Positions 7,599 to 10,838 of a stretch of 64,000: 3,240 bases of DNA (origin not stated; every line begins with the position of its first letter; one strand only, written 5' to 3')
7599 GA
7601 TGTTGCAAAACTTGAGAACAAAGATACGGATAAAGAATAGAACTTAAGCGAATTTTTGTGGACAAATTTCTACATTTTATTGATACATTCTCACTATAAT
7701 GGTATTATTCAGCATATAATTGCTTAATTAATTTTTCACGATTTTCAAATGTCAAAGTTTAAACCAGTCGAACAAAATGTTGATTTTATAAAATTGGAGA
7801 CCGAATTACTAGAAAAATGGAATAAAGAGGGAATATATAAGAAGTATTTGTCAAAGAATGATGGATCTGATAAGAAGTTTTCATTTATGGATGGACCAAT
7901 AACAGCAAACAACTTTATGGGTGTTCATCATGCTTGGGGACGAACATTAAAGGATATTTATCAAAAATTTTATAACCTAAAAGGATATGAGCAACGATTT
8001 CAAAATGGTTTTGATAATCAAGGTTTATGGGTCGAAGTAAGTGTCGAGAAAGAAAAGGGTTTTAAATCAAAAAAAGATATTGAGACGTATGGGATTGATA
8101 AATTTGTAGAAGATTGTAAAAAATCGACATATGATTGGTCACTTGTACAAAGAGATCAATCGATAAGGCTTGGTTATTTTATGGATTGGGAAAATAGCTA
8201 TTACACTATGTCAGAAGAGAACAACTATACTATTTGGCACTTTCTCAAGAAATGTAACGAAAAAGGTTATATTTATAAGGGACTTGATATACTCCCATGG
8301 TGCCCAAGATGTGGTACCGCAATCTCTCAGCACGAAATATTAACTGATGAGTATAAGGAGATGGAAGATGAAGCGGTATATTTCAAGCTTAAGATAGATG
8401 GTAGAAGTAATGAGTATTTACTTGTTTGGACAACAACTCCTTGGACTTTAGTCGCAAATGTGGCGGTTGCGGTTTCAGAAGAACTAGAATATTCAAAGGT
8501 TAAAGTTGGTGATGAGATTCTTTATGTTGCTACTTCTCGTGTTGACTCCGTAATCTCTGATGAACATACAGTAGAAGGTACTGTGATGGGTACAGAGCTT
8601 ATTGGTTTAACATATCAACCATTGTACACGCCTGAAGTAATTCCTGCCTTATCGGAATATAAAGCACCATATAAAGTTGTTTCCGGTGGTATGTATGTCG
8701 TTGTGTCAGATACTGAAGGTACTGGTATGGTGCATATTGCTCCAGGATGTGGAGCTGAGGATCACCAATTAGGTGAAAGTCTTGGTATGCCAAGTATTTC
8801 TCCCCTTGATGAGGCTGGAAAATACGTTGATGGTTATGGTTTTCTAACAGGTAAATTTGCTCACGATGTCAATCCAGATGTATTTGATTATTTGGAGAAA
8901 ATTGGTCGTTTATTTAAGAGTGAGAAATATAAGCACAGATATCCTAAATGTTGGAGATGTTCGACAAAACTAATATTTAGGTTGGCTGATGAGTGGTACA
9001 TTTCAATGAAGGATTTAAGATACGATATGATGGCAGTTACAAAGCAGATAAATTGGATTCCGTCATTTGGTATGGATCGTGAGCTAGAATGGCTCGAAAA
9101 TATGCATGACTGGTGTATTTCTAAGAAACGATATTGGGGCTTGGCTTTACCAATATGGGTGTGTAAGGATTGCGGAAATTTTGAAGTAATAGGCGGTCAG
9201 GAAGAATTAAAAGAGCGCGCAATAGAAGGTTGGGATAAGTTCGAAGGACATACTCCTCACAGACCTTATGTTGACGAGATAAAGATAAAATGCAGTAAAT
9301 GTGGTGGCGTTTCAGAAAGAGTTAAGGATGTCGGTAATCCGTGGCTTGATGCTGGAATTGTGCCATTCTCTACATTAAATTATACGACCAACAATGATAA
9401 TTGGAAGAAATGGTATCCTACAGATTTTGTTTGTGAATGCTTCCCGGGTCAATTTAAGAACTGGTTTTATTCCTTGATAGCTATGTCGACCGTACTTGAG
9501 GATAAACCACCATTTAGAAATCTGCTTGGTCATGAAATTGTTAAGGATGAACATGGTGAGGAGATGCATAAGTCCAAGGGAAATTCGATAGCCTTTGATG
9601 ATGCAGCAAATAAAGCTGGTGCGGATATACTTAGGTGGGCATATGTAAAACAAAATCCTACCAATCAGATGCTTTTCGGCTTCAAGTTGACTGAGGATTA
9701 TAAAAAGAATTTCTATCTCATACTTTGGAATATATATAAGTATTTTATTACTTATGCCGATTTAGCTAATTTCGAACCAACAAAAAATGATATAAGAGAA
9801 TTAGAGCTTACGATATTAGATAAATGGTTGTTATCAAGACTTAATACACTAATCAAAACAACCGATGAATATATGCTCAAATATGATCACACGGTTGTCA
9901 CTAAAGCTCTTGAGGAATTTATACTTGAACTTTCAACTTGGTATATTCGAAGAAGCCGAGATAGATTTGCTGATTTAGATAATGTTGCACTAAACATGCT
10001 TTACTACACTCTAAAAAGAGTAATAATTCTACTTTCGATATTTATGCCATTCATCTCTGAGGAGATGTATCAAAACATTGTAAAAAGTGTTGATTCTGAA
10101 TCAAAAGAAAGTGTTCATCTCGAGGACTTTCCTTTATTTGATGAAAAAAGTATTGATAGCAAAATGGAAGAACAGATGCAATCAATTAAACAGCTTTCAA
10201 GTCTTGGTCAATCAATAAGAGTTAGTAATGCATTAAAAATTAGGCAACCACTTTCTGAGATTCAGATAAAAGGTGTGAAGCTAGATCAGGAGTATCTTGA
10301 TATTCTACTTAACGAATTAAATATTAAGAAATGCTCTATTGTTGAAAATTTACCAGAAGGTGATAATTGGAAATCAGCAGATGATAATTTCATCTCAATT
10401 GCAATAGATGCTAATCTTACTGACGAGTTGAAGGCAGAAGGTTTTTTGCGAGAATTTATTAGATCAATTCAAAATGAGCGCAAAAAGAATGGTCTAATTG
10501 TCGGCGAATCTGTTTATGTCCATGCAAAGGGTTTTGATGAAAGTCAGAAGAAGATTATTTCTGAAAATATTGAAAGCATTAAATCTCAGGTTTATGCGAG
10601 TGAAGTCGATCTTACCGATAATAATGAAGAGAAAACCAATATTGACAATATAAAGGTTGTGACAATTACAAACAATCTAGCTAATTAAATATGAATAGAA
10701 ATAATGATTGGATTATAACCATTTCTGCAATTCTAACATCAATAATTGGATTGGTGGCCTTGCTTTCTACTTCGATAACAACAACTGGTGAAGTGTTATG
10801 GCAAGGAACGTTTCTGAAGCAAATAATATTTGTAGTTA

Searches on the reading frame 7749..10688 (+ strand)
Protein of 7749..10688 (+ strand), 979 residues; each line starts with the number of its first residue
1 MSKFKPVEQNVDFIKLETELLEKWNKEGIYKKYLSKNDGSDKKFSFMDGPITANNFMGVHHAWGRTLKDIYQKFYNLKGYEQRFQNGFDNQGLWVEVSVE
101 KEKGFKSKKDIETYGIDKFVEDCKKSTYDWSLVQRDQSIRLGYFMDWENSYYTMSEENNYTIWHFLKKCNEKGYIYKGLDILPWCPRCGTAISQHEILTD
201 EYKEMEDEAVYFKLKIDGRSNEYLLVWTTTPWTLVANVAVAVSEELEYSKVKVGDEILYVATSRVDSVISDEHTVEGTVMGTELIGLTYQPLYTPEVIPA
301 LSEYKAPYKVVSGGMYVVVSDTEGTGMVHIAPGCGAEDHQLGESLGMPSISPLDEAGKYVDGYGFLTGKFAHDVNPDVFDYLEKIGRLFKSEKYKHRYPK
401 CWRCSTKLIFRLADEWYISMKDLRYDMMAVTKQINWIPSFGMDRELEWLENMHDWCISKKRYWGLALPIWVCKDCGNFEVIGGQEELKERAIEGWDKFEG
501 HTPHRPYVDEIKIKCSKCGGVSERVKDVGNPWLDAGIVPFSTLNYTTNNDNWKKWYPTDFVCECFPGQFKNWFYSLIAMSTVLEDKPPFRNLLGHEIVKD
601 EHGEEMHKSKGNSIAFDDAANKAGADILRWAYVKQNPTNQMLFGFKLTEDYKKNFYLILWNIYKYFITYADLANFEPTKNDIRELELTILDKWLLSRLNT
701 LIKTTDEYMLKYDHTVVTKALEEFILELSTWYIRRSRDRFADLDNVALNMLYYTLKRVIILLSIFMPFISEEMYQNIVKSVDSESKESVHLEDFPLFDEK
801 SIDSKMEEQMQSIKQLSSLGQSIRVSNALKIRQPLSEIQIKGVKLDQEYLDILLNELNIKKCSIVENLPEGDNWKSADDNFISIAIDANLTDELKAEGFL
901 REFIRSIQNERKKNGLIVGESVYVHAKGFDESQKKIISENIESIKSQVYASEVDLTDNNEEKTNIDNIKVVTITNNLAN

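Call 58: search_protein_families(library=ncbifam, proteins=[window:7749-10688:+], max_evalue=1e-10)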
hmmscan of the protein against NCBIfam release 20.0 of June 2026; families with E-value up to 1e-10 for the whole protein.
window:7749-10688:+ (979 aa): 13 families
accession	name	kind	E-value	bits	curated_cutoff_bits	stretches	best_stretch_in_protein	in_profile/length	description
TIGR00392.1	ileS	equivalog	1.4e-214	714.9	621.4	1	8-842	3-851/861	isoleucine--tRNA ligase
NF000257.1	MupA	exception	1.7e-177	592.2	1900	1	14-868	6-850/1024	mupirocin-resistant isoleucine--tRNA ligase MupA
NF000258.1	MupB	exception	1.5e-169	566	1900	1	15-868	7-852/1033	mupirocin-resistant isoleucine--tRNA ligase MupB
TIGR00422.1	valS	equivalog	9.5e-120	401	612.1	2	321-869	264-791/863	valine--tRNA ligase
NF004349.1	PRK05729.1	equivalog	1.4e-109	367.6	704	2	319-840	256-741/860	valine--tRNA ligase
NF009687.0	PRK13208.1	equivalog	6.9e-103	345.3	738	2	319-869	261-793/801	valine--tRNA ligase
NF040702.1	ileS_w_GNAT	exception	2.6e-91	306.8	1999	2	319-775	501-954/1100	isoleucine--tRNA ligase, N-acetyltransferase domain-containing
NF011492.0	PRK14900.1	equivalog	6.8e-85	285.8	1783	2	318-842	271-771/1044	valine--tRNA ligase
NF000540.1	alt_ValS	exception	7.6e-42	143.2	900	2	362-857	333-817/827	valine--tRNA ligase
NF008957.0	PRK12300.1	subfamily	6.8e-36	123.6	677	2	9-301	2-297/946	leucine--tRNA ligase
TIGR00395.1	leuS_arch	equivalog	3.2e-31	108.2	648.5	2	602-832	617-822/938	leucine--tRNA ligase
TIGR00398.1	metG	equivalog_domain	9.8e-16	57.5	336.35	0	532-784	251-508/530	methionine--tRNA ligase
TIGR00396.1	leuS_bact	equivalog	7.3e-14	50.8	548.4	0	452-535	411-494/843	leucine--tRNA ligase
